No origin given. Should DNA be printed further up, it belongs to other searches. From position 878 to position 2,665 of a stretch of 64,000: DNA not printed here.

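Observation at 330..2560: AT-rich two-gene island: tandem PC4-like ssDNA binder coupled to a MORC-like GHKL ATPase, a candidate undescribed DNA-sensing or defence module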

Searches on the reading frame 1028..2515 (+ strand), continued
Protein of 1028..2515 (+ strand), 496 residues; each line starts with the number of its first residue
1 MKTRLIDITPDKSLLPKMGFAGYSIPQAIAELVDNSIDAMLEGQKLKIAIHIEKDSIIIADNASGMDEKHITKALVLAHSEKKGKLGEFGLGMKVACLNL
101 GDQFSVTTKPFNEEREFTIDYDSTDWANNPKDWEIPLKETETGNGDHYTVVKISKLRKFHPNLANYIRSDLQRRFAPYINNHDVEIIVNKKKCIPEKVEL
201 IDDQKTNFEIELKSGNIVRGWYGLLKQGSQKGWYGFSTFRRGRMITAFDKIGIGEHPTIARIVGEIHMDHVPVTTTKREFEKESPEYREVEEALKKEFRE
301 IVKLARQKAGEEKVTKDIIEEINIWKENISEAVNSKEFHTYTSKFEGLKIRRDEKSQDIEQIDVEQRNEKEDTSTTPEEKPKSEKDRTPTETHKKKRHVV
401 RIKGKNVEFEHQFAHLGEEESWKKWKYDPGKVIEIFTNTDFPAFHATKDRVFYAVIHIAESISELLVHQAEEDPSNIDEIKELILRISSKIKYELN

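Call 38: find_encoding_contigs(protein=P0017, flank=8000, max_places=2)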
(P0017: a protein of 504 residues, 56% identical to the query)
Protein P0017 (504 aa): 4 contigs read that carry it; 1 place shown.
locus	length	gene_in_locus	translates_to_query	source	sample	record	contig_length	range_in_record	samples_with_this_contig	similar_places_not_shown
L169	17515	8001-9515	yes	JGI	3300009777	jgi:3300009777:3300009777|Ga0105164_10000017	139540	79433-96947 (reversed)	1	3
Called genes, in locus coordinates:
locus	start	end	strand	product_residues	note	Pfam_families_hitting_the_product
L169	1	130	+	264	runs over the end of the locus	PF00290:Trp_syntA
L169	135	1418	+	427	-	PF00675:Peptidase_M16, PF05193:Peptidase_M16_C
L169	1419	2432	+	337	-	PF01595:CNNM, PF00571:CBS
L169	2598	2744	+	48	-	PF18930:DUF5679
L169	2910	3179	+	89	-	PF02410:RsfS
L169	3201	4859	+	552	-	PF03485:Arg_tRNA_synt_N, PF00750:tRNA-synt_1d, PF09334:tRNA-synt_1g (faint), PF05746:DALR_1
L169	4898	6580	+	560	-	PF01368:DHH, PF02272:DHHA1, PF17768:RecJ_OB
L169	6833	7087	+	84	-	PF04014:MazE_antitoxin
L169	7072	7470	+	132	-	PF01850:PIN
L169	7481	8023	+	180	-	PF02229:PC4 (faint)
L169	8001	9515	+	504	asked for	PF02518:HATPase_c, PF13589:HATPase_c_3, PF17942:Morc6_S5 (weak)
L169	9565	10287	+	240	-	-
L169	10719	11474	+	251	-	-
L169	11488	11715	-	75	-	PF00830:Ribosomal_L28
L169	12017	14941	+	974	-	PF00580:UvrD-helicase, PF01443:Viral_helicase1 (faint), PF13245:AAA_19, PF13604:AAA_30 (faint), PF01930:Cas_Cas4 (faint), PF13361:UvrD_C, PF13538:UvrD_C_2 (weak), PF12705:PDDEXK_1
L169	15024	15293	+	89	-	PF00312:Ribosomal_S15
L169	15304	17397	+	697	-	PF01138:RNase_PH, PF03725:RNase_PH_C, PF03726:PNPase, PF01138:RNase_PH, PF00013:KH_1, PF00575:S1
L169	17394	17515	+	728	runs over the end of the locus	PF13491:FtsK_4TM, PF17854:FtsK_alpha, PF01580:FtsK_SpoIIIE, PF09397:FtsK_gamma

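Call 39: find_encoding_contigs(protein=P0023, flank=8000, max_places=2)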
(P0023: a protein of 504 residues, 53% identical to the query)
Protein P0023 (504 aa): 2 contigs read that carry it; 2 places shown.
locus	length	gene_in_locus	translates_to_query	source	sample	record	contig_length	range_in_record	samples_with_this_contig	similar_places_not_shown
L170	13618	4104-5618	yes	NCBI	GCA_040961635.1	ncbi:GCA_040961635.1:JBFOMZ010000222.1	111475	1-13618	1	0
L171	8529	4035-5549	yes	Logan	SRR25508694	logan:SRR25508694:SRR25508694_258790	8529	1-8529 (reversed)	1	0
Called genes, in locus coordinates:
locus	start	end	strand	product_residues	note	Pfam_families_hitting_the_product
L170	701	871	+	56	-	-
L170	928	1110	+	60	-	-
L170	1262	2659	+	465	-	PF04055:Radical_SAM, PF13186:SPASM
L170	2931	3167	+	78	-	PF04014:MazE_antitoxin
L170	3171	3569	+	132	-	PF01850:PIN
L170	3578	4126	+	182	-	PF02229:PC4 (weak)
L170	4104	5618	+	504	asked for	PF02518:HATPase_c, PF13589:HATPase_c_3, PF17942:Morc6_S5 (weak)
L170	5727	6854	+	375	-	PF13784:Fic_N, PF02661:Fic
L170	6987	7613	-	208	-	PF00702:Hydrolase, PF13419:HAD_2, PF13242:Hydrolase_like (weak)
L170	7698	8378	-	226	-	PF01895:PhoU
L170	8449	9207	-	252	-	PF02463:SMC_N (faint), PF00005:ABC_tran, PF05621:TniB (faint), PF13304:AAA_21 (weak)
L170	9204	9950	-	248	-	PF00005:ABC_tran, PF13304:AAA_21 (faint)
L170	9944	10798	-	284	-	PF00528:BPD_transp_1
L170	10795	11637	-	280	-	PF00528:BPD_transp_1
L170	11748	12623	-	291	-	PF12849:PBP_like_2, PF13531:SBP_bac_11, PF01547:SBP_bac_1, PF12727:PBP_like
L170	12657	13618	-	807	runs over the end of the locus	PF03636:Glyco_hydro_65N, PF03632:Glyco_hydro_65m, PF03633:Glyco_hydro_65C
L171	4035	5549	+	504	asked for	PF02518:HATPase_c, PF13589:HATPase_c_3, PF17942:Morc6_S5 (weak)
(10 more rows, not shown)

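Call 40: find_encoding_contigs(protein=P0030, flank=8000, max_places=2)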
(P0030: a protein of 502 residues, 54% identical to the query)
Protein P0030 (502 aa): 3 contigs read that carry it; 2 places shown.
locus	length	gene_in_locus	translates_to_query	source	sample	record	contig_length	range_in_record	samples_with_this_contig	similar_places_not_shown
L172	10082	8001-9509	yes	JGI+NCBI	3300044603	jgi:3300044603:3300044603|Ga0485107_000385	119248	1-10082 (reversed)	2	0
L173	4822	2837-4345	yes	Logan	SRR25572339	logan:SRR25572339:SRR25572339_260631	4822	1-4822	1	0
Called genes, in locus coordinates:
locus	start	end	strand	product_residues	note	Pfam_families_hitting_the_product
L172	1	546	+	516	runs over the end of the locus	PF12161:HsdM_N, PF02384:N6_Mtase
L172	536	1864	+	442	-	PF01420:Methylase_S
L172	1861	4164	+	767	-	PF02463:SMC_N (weak), PF13166:AAA_13, PF13476:AAA_23 (weak), PF13166:AAA_13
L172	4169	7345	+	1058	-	PF04313:HSDR_N, PF04851:ResIII, PF18766:SWI2_SNF2, PF00270:DEAD (faint), PF22679:T1R_D3-like, PF11867:T1RH-like_C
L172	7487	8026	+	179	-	PF02229:PC4 (weak)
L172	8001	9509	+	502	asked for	PF02518:HATPase_c, PF13589:HATPase_c_3, PF17942:Morc6_S5 (weak)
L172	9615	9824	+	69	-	-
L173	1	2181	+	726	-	?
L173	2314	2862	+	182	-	PF02229:PC4 (weak)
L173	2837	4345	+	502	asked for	PF02518:HATPase_c, PF13589:HATPase_c_3, PF17942:Morc6_S5 (weak)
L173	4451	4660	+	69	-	-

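Call 41: find_encoding_contigs(protein=P0039, flank=8000, max_places=2)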
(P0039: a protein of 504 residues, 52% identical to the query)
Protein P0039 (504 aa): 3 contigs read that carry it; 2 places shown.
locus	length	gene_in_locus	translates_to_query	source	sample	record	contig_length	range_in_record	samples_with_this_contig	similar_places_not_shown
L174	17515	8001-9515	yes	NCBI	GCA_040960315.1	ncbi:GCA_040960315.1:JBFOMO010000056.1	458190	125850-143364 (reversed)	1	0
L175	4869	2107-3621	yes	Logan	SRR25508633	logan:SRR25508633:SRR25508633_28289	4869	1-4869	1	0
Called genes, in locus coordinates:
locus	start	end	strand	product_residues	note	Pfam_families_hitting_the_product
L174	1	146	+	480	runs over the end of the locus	PF01743:PolyA_pol, PF12627:PolyA_pol_RNAbd, PF01966:HD, PF13735:tRNA_NucTran2_2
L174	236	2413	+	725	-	PF03190:Thioredox_DsbH, PF13098:Thioredoxin_2 (weak), PF13899:Thioredoxin_7, PF07470:Glyco_hydro_88 (faint)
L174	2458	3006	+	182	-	PF01209:Ubie_methyltran (weak), PF13489:Methyltransf_23, PF05175:MTS (faint), PF13649:Methyltransf_25, PF13847:Methyltransf_31, PF08241:Methyltransf_11, PF08242:Methyltransf_12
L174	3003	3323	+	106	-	PF02635:DsrE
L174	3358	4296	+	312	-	PF01661:Macro, PF00293:NUDIX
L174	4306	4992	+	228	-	-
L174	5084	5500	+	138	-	PF13291:ACT_4 (faint), PF01842:ACT (faint), PF22629:ACT_AHAS_ss (faint)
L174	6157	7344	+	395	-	PF10592:AIPR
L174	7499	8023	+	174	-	PF02229:PC4 (weak)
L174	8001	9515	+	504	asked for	PF02518:HATPase_c, PF13589:HATPase_c_3, PF17942:Morc6_S5 (weak)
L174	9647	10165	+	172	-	PF00072:Response_reg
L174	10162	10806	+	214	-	PF00583:Acetyltransf_1 (weak), PF13508:Acetyltransf_7 (weak), PF08445:FR47 (faint)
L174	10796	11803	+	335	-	PF08240:ADH_N, PF00107:ADH_zinc_N, PF13602:ADH_zinc_N_2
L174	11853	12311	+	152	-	PF00072:Response_reg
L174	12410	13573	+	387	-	PF01053:Cys_Met_Meta_PP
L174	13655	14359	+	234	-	PF13174:TPR_6 (faint), PF13428:TPR_14 (faint), PF13432:TPR_16 (faint), PF13525:YfiO (faint), PF14559:TPR_19 (faint), PF07719:TPR_2 (faint), PF05036:SPOR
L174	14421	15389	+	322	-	PF01745:IPT, PF01715:IPPT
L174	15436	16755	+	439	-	PF00009:GTP_EFTU (faint), PF13167:GTP-bdg_N, PF03193:RsgA_GTPase (faint), PF16360:GTP-bdg_M, PF01926:MMR_HSR1, PF02421:FeoB_N, PF16897:MMR_HSR1_Xtn (faint), PF19275:HflX_C (weak)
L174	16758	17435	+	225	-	-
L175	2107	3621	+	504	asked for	PF02518:HATPase_c, PF13589:HATPase_c_3, PF17942:Morc6_S5 (weak)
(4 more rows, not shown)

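Call 42: find_encoding_contigs(protein=P0046, flank=8000, max_places=2)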
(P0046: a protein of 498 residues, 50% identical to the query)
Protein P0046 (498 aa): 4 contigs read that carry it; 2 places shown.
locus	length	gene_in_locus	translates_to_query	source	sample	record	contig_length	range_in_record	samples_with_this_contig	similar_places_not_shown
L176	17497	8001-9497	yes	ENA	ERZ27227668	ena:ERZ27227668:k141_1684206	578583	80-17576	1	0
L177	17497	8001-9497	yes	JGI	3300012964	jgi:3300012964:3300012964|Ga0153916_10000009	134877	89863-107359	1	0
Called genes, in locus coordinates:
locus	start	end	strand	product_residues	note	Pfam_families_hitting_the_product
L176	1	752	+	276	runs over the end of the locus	?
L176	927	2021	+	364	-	-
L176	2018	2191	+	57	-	PF18962:Por_Secre_tail (weak)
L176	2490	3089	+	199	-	PF00574:CLP_protease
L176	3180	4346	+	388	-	PF00493:MCM (weak), PF05496:RuvB_N (weak), PF07724:AAA_2, PF13401:AAA_22 (faint), PF00004:AAA, PF07728:AAA_5 (weak), PF10431:ClpB_D2-small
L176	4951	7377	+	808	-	PF02190:LON_substr_bdg, PF00004:AAA, PF07728:AAA_5, PF22667:Lon_lid, PF05362:Lon_C, PF13541:ChlI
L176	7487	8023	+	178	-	PF02229:PC4 (faint)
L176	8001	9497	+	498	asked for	PF13589:HATPase_c_3, PF02518:HATPase_c, PF17942:Morc6_S5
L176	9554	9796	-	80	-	-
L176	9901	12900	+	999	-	PF18962:Por_Secre_tail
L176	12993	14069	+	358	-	PF13855:LRR_8 (faint), PF14580:LRR_9 (faint), PF12799:LRR_4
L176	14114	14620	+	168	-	PF00041:fn3 (faint)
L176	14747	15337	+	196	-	PF03193:RsgA_GTPase (faint), PF00009:GTP_EFTU (faint), PF01926:MMR_HSR1, PF02421:FeoB_N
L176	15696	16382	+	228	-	PF00857:Isochorismatase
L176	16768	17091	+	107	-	-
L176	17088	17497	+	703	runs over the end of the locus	-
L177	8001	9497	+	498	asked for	PF13589:HATPase_c_3, PF02518:HATPase_c, PF17942:Morc6_S5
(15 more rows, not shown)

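Call 43: find_encoding_contigs(protein=P0041, flank=8000, max_places=2)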
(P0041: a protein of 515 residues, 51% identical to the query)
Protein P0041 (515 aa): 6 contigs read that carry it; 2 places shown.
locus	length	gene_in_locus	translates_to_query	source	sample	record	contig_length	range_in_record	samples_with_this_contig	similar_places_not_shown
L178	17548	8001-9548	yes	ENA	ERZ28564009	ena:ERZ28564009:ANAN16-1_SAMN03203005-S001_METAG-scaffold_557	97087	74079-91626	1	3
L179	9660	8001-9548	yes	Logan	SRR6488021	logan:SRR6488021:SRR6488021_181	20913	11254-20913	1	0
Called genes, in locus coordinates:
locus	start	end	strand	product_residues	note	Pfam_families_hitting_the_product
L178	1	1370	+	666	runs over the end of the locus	PF13589:HATPase_c_3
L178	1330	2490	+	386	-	PF22560:GMT-wHTH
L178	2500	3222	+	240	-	PF07505:DUF5131, PF17338:GP88 (weak)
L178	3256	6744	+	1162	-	PF04313:HSDR_N, PF04851:ResIII, PF18766:SWI2_SNF2, PF22679:T1R_D3-like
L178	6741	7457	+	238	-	PF01863:YgjP-like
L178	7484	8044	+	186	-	PF02229:PC4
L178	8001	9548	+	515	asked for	PF02518:HATPase_c (weak), PF13589:HATPase_c_3, PF17942:Morc6_S5 (weak)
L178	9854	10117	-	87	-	-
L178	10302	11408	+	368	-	PF02518:HATPase_c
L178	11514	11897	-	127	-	PF00072:Response_reg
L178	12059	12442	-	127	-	PF00072:Response_reg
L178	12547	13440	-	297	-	PF07724:AAA_2, PF07728:AAA_5, PF10431:ClpB_D2-small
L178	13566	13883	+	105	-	-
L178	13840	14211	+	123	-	-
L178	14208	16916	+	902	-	-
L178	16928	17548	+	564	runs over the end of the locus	PF13290:CHB_HEX_C_1, PF13287:Fn3_assoc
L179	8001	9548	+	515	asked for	PF02518:HATPase_c (weak), PF13589:HATPase_c_3, PF17942:Morc6_S5 (weak)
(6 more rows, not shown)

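Call 50: search_solved_structures(query=A4, max_evalue=0.01, show_alignments=1)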
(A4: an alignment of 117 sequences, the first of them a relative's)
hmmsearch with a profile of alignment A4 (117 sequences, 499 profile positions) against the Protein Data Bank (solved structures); distinct sequences matched with E-value up to 0.01: 71 (the best 60 are shown).
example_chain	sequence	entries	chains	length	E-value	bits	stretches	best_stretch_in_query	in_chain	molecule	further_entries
6o1e_A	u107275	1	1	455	4.7e-21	78.3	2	29-113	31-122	MORC family CW-type zinc finger protein 3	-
5ix1_A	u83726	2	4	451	1.7e-20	76.4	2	29-114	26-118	MORC family CW-type zinc finger protein 3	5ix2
7k7t_A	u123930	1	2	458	1.7e-17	66.6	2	29-113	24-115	Isoform 3 of MORC family CW-type zinc finger protein 4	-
9cdi_A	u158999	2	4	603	1.8e-10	43.3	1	30-116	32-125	ATPase MORC2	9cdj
5of9_A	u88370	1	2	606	1.9e-10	43.3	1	30-116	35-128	MORC family CW-type zinc finger protein 2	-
5ofa_B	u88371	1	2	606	2e-09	39.9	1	30-116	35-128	MORC family CW-type zinc finger protein 2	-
5ofb_B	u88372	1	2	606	3.4e-09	39.1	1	30-116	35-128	MORC family CW-type zinc finger protein 2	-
9cdf_A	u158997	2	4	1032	1e-08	37.6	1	30-115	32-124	ATPase MORC2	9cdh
9cdg_A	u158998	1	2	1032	6.5e-08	34.9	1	30-115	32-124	ATPase MORC2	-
4urn_A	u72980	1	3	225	9.9e-05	24.4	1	31-70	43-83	DNA TOPOISOMERASE IV, B SUBUNIT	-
4url_A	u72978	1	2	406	0.00017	23.6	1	31-70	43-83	DNA TOPOISOMERASE IV, B SUBUNIT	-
9n2k_A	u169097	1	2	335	0.00021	23.3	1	30-83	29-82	DNA mismatch repair protein MutL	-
4hz5_A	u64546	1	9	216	0.00021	23.3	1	31-71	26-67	DNA topoisomerase IV, B subunit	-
4urm_A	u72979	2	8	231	0.00032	22.7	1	31-71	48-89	DNA GYRASE SUBUNIT B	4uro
4hxz_A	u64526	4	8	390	0.00035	22.6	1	31-69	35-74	Topoisomerase IV, subunit B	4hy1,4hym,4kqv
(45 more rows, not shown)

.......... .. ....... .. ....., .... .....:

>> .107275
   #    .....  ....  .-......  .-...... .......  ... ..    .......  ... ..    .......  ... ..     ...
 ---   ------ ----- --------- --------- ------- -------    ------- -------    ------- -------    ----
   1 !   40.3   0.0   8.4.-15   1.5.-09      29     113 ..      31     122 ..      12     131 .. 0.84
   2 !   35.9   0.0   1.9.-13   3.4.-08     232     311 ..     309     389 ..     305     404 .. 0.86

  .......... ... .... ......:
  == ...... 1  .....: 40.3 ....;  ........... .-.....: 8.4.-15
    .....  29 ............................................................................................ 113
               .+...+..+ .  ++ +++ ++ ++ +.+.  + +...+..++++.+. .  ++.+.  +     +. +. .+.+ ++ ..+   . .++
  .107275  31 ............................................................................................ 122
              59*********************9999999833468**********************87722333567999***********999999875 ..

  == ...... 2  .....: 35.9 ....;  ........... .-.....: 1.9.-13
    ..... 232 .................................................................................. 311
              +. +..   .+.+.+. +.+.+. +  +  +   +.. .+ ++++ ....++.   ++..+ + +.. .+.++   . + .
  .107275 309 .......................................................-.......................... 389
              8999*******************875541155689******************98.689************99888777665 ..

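Call 56: predict_structure(alignment_id=A4)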
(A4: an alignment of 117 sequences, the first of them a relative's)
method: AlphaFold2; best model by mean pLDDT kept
length: 496 residues; sequences in the alignment: 117
mean_pLDDT: 86.5   pTM: 0.68
mean pLDDT of the five models: 86.5, 85.9, 85.3, 85.3, 84.6
residues with pLDDT >= 90: 299; 70-90: 141; 50-70: 18; < 50: 38
segments of 3 or more residues with pLDDT < 50: 351-353, 355-358, 360-382, 384-386, 391-393
pLDDT, mean of each block of 10 residues (from residue 1): 86 81 91 93 96 98 95 88 76 92 97 95 88 88 91 96 95 90 96 92 91 97 89 90 88 90 95 87 97 97 89 86 94 88 66 47 46 45 48 65 86 90 93 93 89 96 93 91 95 81
secondary structure, 60 per line:
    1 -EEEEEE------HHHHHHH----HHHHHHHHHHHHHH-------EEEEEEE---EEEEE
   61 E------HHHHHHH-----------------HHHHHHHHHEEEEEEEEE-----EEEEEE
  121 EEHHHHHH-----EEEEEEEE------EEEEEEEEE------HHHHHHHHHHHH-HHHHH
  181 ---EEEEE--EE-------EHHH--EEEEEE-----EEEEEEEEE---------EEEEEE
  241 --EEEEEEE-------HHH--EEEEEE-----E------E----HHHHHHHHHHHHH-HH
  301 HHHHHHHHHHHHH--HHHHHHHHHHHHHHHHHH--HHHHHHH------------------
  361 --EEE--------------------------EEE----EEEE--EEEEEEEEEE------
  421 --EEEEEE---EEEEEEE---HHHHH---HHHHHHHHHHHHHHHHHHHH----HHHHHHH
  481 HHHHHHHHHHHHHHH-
elements in order: E2-7 H14-20 H25-38 E46-52 E56-61 H68-74 H92-100 E101-109 E115-122 H123-128 E134-141 E148-156 H163-174 H176-180 E184-188 E206-211 E217-225 E235-240 E243-249 E262-267 H285-297 H299-313 H316-333 H336-342 E363-365 E392-394 E399-402 E405-414 E423-428 E432-438 H442-446 H450-469 H474-495

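Call 60: fold_search(model_id=the predicted structure, library=pdb)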
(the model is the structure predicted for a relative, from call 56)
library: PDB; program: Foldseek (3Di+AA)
matches with E <= 10: 1437; with E <= 0.001: 476
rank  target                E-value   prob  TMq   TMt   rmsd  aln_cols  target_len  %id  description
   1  5ix2_B                2.9e-17  1.00  0.48  0.56   4.6       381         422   18  Crystal structure of mouse Morc3 ATPase-CW cassette in complex with AMPPNP and unmodified H3 peptide (released 2016-08-17)
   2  7k7t_B                5.7e-17  1.00  0.48  0.60   3.8       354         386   18  Crystal structure of human MORC4 ATPase-CW in complex with AMPPNP (released 2020-11-11)
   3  6o1e                  1.1e-16  1.00  0.48  0.54   4.8       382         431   18  The crystal structure of human MORC3 ATPase-CW in complex with AMPPNP (released 2019-03-20)
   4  7k7t_A                1.1e-16  1.00  0.47  0.58   4.9       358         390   18  Crystal structure of human MORC4 ATPase-CW in complex with AMPPNP (released 2020-11-11)
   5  5ix1_A                1.5e-16  1.00  0.48  0.56   4.8       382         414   17  Crystal structure of mouse Morc3 ATPase-CW cassette in complex with AMPPNP and H3K4me3 peptide (released 2016-08-17)
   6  9cdh_B                3.1e-16  1.00  0.47  0.50   4.9       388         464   16  MORC2 PD mutant with DNA (released 2025-07-09)
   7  5ix2_A                3.9e-16  1.00  0.48  0.56   4.8       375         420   19  Crystal structure of mouse Morc3 ATPase-CW cassette in complex with AMPPNP and unmodified H3 peptide (released 2016-08-17)
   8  5ix1_B                3.9e-16  1.00  0.48  0.56   4.9       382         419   17  Crystal structure of mouse Morc3 ATPase-CW cassette in complex with AMPPNP and H3K4me3 peptide (released 2016-08-17)
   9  6mw7_D                4.6e-16  1.00  0.41  0.40   7.8       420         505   17  Crystal structure of ATPase module of SMCHD1 bound to ATP (released 2019-09-11)
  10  6mw7_B                8.7e-16  1.00  0.43  0.43   7.2       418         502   16  Crystal structure of ATPase module of SMCHD1 bound to ATP (released 2019-09-11)
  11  9cdj_B                1.1e-15  1.00  0.47  0.50   5.2       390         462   15  MORC2 ATPase with DNA (released 2025-07-09)
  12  6mw7_C                1.1e-15  1.00  0.43  0.41   7.2       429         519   17  Crystal structure of ATPase module of SMCHD1 bound to ATP (released 2019-09-11)
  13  9cdh_A                1.2e-15  1.00  0.47  0.50   4.6       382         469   15  MORC2 PD mutant with DNA (released 2025-07-09)
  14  6mw7_A                1.5e-15  1.00  0.44  0.42   6.9       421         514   15  Crystal structure of ATPase module of SMCHD1 bound to ATP (released 2019-09-11)
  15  9cdj_A                3.8e-15  1.00  0.48  0.51   4.8       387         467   15  MORC2 ATPase with DNA (released 2025-07-09)
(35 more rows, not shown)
